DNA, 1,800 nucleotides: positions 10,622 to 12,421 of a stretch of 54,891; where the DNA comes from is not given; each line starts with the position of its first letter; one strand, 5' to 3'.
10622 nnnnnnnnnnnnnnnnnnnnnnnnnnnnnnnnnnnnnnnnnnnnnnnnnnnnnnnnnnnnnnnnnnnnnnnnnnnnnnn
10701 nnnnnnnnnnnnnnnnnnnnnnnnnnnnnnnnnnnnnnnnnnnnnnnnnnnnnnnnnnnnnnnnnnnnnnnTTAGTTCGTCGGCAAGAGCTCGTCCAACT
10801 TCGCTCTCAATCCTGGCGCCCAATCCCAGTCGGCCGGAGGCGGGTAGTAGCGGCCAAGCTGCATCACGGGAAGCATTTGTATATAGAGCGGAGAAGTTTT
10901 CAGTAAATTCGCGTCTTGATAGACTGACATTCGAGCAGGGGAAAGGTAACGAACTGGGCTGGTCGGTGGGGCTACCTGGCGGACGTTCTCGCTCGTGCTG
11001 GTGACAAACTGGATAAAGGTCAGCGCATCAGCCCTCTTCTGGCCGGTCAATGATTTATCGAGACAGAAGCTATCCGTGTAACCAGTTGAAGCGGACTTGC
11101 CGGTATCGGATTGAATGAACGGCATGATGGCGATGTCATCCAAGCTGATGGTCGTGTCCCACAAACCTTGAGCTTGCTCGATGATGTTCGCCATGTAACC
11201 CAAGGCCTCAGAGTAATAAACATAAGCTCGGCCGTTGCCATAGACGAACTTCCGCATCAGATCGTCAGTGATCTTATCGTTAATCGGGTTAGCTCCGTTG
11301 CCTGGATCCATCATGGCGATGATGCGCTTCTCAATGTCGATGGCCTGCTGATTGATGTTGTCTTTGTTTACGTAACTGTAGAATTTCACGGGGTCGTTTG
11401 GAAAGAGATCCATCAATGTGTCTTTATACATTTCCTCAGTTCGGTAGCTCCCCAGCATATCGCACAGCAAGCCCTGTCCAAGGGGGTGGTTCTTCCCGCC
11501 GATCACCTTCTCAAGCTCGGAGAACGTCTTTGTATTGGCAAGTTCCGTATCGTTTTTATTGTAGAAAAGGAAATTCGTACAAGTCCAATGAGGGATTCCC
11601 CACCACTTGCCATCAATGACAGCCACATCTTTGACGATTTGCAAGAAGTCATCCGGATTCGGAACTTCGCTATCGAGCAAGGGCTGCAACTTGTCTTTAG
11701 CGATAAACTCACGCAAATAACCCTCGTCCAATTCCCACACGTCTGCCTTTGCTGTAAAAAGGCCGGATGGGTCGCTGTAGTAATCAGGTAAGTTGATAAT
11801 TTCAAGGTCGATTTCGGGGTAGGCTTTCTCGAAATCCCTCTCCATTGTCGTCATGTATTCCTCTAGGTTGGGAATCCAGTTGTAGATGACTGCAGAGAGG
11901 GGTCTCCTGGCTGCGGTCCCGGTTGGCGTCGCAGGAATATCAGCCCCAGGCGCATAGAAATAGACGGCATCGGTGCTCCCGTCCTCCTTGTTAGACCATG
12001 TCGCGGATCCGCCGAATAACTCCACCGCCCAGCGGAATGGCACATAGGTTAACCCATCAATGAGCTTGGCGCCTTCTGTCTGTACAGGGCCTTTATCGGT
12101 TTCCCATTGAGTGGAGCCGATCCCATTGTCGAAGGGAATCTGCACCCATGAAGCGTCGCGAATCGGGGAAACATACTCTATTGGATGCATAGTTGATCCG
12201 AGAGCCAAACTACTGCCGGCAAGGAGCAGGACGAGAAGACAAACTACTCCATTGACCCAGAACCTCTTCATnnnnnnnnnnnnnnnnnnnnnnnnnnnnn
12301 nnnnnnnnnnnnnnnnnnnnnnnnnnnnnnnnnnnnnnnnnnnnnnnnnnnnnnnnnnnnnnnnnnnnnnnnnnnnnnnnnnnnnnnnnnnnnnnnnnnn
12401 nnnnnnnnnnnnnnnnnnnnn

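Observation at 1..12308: Candidate uncharacterised N-heterocycle catabolic island headed by a thiaminase-I-like gene and a GntR regulator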

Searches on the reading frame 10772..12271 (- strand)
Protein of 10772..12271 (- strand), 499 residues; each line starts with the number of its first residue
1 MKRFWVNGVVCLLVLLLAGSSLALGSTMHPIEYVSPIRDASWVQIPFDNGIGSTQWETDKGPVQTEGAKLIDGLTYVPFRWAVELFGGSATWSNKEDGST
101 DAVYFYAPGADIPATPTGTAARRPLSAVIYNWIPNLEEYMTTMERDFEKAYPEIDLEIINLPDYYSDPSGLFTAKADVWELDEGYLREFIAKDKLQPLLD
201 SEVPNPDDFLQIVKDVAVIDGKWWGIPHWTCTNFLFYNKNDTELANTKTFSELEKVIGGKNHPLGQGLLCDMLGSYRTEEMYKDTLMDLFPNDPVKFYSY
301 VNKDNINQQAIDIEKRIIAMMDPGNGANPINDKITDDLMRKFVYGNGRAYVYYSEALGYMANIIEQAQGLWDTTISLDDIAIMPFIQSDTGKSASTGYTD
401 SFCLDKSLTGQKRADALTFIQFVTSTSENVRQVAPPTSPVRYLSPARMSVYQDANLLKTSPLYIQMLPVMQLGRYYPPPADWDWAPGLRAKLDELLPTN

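Call 3: search_protein_families(library=pfam, proteins=[window:10772-12271:-])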
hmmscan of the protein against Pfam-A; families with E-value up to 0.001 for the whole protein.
window:10772-12271:- (499 aa): 2 families
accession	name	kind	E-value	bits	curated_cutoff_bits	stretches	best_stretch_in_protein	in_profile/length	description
PF22141.1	Thiaminase-1_dom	-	2.2e-12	47.8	27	1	232-364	1-135/146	Thiaminase-1 domain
PF13416.11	SBP_bac_8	-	1.2e-07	32.3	27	1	173-454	33-269/279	Bacterial extracellular solute-binding protein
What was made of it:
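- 10772..12271 (-): Secreted thiaminase-I-like protein (499 aa): a signal peptide, an N-terminal stalk of about 85 aa that resembles the N-terminal domain of copper amine oxidase (my reading), and a thiaminase-I domain. Pfam PF22141 and PF13416 match (call 3).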

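Call 4: search_protein_families(library=ncbifam, proteins=[window:10772-12271:-])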
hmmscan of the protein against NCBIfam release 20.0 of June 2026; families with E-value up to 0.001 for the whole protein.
window:10772-12271:- (499 aa): 1 family
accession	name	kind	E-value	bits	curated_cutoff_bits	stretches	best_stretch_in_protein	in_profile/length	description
TIGR04541.1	thiaminase_BcmE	equivalog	6.3e-40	137.3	175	1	115-470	20-362/381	thiamine pyridinylase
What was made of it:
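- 10772..12271 (-): TIGR04541 scores 137 bits against a cutoff of 175 (call 4).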

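Call 26: search_solved_structures(query=window:10772-12271:-, max_evalue=0.01, show_alignments=3)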
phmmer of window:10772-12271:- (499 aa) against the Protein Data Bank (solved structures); distinct sequences matched with E-value up to 0.01: 7.
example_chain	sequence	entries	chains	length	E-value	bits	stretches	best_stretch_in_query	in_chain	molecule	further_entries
4kys_A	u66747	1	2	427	4.6e-25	91.5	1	109-466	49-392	Thiamine pyridinylase I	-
2thi_A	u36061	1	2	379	2.1e-19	72.8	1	125-470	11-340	THIAMINASE I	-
4thi_A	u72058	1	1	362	2.9e-19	72.4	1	125-470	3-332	PROTEIN (THIAMINASE I)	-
3thi_A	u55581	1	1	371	3.1e-19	72.3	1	125-470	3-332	PROTEIN (THIAMINASE I)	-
3uor_A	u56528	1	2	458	6e-09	38.4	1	132-265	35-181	ABC transporter sugar binding protein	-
8art_A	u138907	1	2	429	0.00043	22.3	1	142-246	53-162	Putative secreted maltose-binding protein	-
6dtq_A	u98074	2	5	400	0.0024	19.9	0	145-241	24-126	maltose-binding protein MalE3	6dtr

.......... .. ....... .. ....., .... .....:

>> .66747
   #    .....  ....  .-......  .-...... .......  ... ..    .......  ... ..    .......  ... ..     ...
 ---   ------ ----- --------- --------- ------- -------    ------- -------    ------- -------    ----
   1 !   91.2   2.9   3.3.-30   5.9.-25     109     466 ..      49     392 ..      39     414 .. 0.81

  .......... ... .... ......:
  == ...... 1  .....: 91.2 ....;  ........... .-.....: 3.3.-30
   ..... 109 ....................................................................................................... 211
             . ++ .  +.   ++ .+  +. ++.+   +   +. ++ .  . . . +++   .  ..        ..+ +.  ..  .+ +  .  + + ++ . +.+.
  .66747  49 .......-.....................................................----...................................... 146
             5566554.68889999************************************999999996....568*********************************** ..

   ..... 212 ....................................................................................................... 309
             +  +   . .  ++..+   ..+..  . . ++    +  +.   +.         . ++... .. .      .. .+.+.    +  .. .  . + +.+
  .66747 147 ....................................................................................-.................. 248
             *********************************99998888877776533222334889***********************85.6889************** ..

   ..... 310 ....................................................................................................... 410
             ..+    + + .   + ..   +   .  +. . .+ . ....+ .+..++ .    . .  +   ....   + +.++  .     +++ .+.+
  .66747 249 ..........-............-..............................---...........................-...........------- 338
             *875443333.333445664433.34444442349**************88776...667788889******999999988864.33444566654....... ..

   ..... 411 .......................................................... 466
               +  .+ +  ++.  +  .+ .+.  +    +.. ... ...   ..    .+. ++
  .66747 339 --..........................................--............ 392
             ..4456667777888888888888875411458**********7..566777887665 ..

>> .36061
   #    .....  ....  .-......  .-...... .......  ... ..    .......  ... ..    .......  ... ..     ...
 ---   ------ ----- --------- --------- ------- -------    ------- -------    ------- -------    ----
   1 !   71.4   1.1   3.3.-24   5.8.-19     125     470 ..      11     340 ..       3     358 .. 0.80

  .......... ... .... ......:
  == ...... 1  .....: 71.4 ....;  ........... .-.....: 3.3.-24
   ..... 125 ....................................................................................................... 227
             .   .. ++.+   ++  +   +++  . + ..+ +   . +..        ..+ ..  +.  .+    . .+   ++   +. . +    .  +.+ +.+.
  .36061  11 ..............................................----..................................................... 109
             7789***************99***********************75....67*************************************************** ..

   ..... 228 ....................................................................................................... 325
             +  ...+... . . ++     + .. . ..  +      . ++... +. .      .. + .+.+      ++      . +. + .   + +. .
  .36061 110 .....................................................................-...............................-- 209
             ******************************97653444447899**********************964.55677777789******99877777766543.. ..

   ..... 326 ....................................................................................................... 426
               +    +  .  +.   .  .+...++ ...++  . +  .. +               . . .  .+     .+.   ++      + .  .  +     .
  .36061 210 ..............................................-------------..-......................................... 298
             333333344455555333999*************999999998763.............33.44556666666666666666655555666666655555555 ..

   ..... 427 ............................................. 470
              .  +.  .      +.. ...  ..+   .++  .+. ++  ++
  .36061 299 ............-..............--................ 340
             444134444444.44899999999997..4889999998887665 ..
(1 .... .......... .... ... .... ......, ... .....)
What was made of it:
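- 10772..12271 (-): PDB 4KYS and 2THI align at E 5e-25 and 2e-19, with C231 on Cys113 and E355 on Glu241 (call 26).
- On Thiaminase I (TIGR04541 / PF22141): C231 and E355 align to them (call 26).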

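Call 35: find_homologous_proteins(query=window:10772-12271:-, max_evalue=1e-10)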
Query window:10772-12271:- (499 aa): 27 proteins with E <= 1e-10 among 8000 candidates.
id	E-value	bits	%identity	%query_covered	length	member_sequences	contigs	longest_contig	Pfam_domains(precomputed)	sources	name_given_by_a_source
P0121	0.0e+0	1010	91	95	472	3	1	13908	PF22141.2,PF13416.12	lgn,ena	-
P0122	5.9e-250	848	75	100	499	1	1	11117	PF22141.2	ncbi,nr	ncbi:MAG: hypothetical protein NTV14_10390 [Coprothermobacterota bacterium]|nr:hypothetical protein 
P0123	1.1e-249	848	74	100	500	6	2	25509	PF22141.2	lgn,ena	-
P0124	1.7e-231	788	71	97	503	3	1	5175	PF22141.2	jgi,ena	-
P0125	5.2e-220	750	66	100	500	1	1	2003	PF22141.2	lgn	-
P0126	4.7e-219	746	67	100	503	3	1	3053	PF22141.2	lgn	-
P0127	7.6e-215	733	66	100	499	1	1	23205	PF22141.2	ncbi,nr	ncbi:MAG: hypothetical protein NTU59_04835 [Coprothermobacterota bacterium]|nr:hypothetical protein 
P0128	3.0e-166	572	64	77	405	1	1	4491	PF22141.2,PF13416.12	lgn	-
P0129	5.4e-166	571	62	80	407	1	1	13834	PF22141.2,PF13416.12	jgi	-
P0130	6.5e-166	571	62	79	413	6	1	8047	PF22141.2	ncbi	-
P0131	4.3e-165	568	64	76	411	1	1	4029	PF22141.2,PF13416.12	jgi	jgi:thiamine pyridinylase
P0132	8.8e-165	567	61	80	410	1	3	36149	PF22141.2,PF13416.12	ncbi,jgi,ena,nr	ncbi:MAG: hypothetical protein A2064_08605 [Spirochaetes bacterium GWB1_66_5]|nr:MAG: hypothetical p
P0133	2.3e-164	566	64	76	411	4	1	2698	PF22141.2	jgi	-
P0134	1.4e-163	564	61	84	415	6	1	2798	PF22141.2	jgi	jgi:thiamine pyridinylase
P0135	6.9e-163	561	63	77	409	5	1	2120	PF22141.2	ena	-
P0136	1.9e-162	560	64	76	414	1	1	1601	PF22141.2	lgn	-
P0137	3.8e-160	552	60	78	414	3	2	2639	PF22141.2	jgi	-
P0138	1.1e-157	544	63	75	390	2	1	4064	PF22141.2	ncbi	-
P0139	6.1e-155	535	59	80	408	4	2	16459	PF22141.2,PF13416.12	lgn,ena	-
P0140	1.1e-154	534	69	65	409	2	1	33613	PF22141.2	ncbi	-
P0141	6.0e-151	522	73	64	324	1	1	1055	PF22141.2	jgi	jgi:thiamine pyridinylase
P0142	9.1e-145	501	56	78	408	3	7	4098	PF22141.2,PF13416.12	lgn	-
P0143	5.5e-144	499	58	76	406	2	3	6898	PF22141.2,PF13416.12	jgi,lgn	-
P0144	1.6e-141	491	56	79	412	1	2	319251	PF22141.2,PF13416.12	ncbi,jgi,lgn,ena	-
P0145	1.4e-47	181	33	70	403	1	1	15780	PF22141.2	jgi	jgi:thiamine pyridinylase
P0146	1.5e-32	131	54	23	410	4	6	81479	PF06037.18,PF07833.17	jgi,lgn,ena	jgi:hypothetical protein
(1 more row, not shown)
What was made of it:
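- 10772..12271 (-): The stalk region is shared with proteins carrying PF07833 (call 35).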

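Call 36: find_encoding_contigs(protein=P0132, flank=10000, max_places=1)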
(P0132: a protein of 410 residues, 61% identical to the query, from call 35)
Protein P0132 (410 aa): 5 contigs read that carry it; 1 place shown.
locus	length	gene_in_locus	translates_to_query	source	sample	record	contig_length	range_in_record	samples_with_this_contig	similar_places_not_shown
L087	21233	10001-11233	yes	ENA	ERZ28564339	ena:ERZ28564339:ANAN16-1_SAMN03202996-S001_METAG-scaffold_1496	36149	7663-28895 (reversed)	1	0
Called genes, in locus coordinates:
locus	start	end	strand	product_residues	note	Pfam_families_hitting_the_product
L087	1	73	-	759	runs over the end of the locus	PF01315:Ald_Xan_dh_C, PF02738:MoCoBD_1, PF20256:MoCoBD_2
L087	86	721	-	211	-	PF00881:Nitroreductase, PF14512:TM1586_NiRdase (faint)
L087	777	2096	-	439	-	PF00202:Aminotran_3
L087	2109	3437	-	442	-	PF22039:HUTI_composite_bact (weak), PF01979:Amidohydro_1, PF07969:Amidohydro_3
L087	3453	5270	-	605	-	PF02730:AFOR_N, PF01314:AFOR_C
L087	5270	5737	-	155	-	PF00111:Fer2 (weak), PF01799:Fer2_2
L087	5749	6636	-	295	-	PF00941:FAD_binding_5, PF03450:CO_deh_flav_C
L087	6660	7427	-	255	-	PF04199:Cyclase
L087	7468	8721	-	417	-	PF06545:AllG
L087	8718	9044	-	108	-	PF01042:Ribonuc_L-PSP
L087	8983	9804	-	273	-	-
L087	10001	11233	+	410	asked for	PF13416:SBP_bac_8 (weak), PF22141:Thiaminase-1_dom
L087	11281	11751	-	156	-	-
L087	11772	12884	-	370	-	PF00111:Fer2, PF00970:FAD_binding_6, PF00175:NAD_binding_1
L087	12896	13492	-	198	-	PF02508:Rnf-Nqr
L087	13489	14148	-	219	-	PF02508:Rnf-Nqr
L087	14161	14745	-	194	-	PF04205:FMN_bind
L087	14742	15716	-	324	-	PF03116:NQR2_RnfD_RnfE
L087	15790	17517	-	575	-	PF13398:Peptidase_M50B, PF13415:Beta-prop_FBX42 (weak), PF24681:Kelch_KLHDC2_KLHL20_DRC7, PF24996:NANM (faint), PF07646:Kelch_2 (faint), PF13964:Beta-prop_Calicin (faint), PF01344:Kelch_1 (weak), PF24681:Kelch_KLHDC2_KLHL20_DRC7, +2 more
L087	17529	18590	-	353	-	PF00005:ABC_tran, PF13401:AAA_22 (faint), PF13304:AAA_21 (weak), PF08352:oligo_HPY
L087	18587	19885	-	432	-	PF00005:ABC_tran, PF13304:AAA_21 (weak), PF08352:oligo_HPY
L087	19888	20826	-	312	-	PF12911:OppC_N, PF00528:BPD_transp_1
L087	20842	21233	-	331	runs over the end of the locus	PF00528:BPD_transp_1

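Call 37: find_encoding_contigs(protein=P0144, flank=10000, max_places=1)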
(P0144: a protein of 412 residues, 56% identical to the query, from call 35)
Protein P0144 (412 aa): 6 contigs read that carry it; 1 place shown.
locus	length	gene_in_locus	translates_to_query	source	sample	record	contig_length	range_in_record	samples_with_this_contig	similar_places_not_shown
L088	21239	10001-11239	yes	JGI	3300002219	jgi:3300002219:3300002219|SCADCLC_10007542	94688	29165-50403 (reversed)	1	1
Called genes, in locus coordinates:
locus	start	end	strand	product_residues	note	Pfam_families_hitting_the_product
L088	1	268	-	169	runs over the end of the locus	PF00440:TetR_N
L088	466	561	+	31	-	-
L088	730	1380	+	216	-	-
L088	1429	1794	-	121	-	PF00903:Glyoxalase, PF13669:Glyoxalase_4 (faint)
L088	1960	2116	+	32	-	-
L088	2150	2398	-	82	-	PF06445:GyrI-like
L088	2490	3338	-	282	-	PF02596:DUF169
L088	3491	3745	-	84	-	PF00376:MerR, PF13411:MerR_1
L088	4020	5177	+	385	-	PF02771:Acyl-CoA_dh_N, PF02770:Acyl-CoA_dh_M, PF00441:Acyl-CoA_dh_1, PF22924:ACOX_C_alpha1 (weak), PF08028:Acyl-CoA_dh_2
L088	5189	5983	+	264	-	PF01012:ETF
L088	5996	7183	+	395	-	PF00037:Fer4 (weak), PF12797:Fer4_2 (faint), PF12798:Fer4_3 (faint), PF12800:Fer4_4 (faint), PF13187:Fer4_9 (weak), PF13237:Fer4_10, PF01012:ETF, PF00766:ETF_alpha, +4 more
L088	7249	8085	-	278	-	PF14512:TM1586_NiRdase, PF00881:Nitroreductase (faint)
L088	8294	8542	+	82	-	PF09932:DUF2164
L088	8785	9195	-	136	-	-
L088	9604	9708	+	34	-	-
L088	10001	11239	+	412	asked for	PF13416:SBP_bac_8, PF22141:Thiaminase-1_dom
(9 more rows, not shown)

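Call 38: find_encoding_contigs(protein=P0140, flank=10000, max_places=1)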
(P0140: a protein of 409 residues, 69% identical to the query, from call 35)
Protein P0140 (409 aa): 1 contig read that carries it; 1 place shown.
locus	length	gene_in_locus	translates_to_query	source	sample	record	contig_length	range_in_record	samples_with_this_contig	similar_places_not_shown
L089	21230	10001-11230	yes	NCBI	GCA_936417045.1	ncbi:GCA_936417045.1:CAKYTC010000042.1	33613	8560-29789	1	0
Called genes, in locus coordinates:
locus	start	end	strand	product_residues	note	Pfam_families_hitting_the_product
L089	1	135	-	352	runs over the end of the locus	PF02618:YceG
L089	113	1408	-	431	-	PF04932:Wzy_C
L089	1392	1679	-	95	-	-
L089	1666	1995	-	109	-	PF03652:RuvX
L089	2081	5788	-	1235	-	PF01594:AI-2E_transport, PF01411:tRNA-synt_2c, PF07973:tRNA_SAD, PF02272:DHHA1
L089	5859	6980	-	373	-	PF01594:AI-2E_transport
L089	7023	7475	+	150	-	-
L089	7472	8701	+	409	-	PF04165:DUF401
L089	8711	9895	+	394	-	PF01053:Cys_Met_Meta_PP, PF00155:Aminotran_1_2, PF06838:Met_gamma_lyase (faint), PF00266:Aminotran_5 (weak)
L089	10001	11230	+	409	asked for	PF22141:Thiaminase-1_dom (weak)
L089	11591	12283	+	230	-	PF00392:GntR, PF07729:FCD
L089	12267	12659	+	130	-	PF01042:Ribonuc_L-PSP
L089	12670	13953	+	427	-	PF06545:AllG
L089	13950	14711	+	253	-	PF04199:Cyclase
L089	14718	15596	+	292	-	PF00941:FAD_binding_5, PF03450:CO_deh_flav_C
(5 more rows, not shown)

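Call 51: find_related_loci(query=A2, collection=metagenome_contigs, flank=10000)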
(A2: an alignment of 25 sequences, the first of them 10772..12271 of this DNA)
Query A2 (499 aa) in metagenome_contigs; peptide patterns used: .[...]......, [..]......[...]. (x = any residue, [..] = any of these).
600 stretches matched a pattern (row limit reached: there are more); 8 encode a relative of the query (tblastn E <= 1e-3); 8 distinct loci.
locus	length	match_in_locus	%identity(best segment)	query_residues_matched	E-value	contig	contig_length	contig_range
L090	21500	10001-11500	74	1-499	0e+0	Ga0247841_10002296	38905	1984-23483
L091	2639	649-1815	60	113-499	5e-173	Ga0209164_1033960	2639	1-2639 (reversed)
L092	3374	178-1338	31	112-499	2e-44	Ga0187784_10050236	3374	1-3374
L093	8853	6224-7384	31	112-499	7e-44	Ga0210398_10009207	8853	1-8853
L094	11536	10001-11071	30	108-466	1e-43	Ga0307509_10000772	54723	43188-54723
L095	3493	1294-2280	26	125-463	5e-29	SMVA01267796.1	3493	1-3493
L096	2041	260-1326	36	113-471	5e-36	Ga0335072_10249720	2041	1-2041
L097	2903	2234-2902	26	125-354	2e-19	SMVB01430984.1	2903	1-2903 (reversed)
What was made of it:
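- Tried and rejected: Metagenome scan with the thiaminase-like family (call 51).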

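Call 79: search_protein_families(library=pfam, proteins=[L090:4393-4971:-, L090:5127-5627:+, L090:5639-6247:-, L090:6362-6787:-, L090:7061-7441:-, L090:7457-8320:-, L090:8217-8942:-, L090:8929-9510:-], max_evalue=0.001)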
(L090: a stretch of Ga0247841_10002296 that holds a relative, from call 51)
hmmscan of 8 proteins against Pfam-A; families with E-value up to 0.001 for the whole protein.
L090:4393-4971:- (192 aa): 0 families

L090:5127-5627:+ (166 aa): 2 families
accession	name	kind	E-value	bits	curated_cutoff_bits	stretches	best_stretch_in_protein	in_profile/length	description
PF12867.12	DinB_2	-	4.6e-09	37.2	24.8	1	14-154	2-128/128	DinB superfamily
PF04978.18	MST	-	0.00098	20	27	0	90-160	76-146/149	Mycothiol-S-transferase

L090:5639-6247:- (202 aa): 10 families
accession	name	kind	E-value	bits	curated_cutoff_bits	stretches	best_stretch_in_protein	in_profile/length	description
PF13187.11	Fer4_9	-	4e-10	40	27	1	118-182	2-50/52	4Fe-4S dicluster domain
PF13534.11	Fer4_17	-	4e-07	30.9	22.2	1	118-183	2-60/61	4Fe-4S dicluster domain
PF13237.11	Fer4_10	-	7.8e-07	29.4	25.5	1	166-181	6-21/53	4Fe-4S dicluster domain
PF12797.12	Fer4_2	-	6.6e-06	26.2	24.5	1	165-180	6-21/22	4Fe-4S binding domain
PF13183.11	Fer4_8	-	8.5e-06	26.7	27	1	118-183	5-68/68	4Fe-4S dicluster domain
PF12838.12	Fer4_7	-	1e-05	26.3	27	1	118-182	2-51/52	4Fe-4S dicluster domain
PF00248.27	Aldo_ket_red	-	1.8e-05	24.4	24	1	12-106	176-289/291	Aldo/keto reductase family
PF14697.11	Fer4_21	-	5.7e-05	23.6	35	0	166-181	5-20/59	4Fe-4S dicluster domain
PF14691.11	Fer4_20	-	0.00018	21.7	25.8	1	165-193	20-50/113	Dihydroprymidine dehydrogenase domain II, 4Fe-4S cluster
PF00037.32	Fer4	-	0.00042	20.5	21.1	1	167-181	6-20/24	4Fe-4S binding domain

L090:6362-6787:- (141 aa): 1 family
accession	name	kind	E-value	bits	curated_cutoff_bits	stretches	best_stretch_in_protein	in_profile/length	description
PF00248.27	Aldo_ket_red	-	4.2e-18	65.9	24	1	16-120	2-110/291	Aldo/keto reductase family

L090:7061-7441:- (126 aa): 0 families

L090:7457-8320:- (287 aa): 1 family
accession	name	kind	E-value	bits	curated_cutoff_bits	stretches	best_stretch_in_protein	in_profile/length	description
PF03070.21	TENA_THI-4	-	5.7e-29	101.8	22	1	69-265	15-209/210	TENA/THI-4/PQQC family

L090:8217-8942:- (241 aa): 1 family
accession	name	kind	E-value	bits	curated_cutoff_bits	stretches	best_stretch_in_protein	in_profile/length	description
PF03070.21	TENA_THI-4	-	7.2e-25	88.4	22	1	23-218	15-209/210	TENA/THI-4/PQQC family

L090:8929-9510:- (193 aa): 0 families
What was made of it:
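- TenA genes abut the cluster in L090 (call 79).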
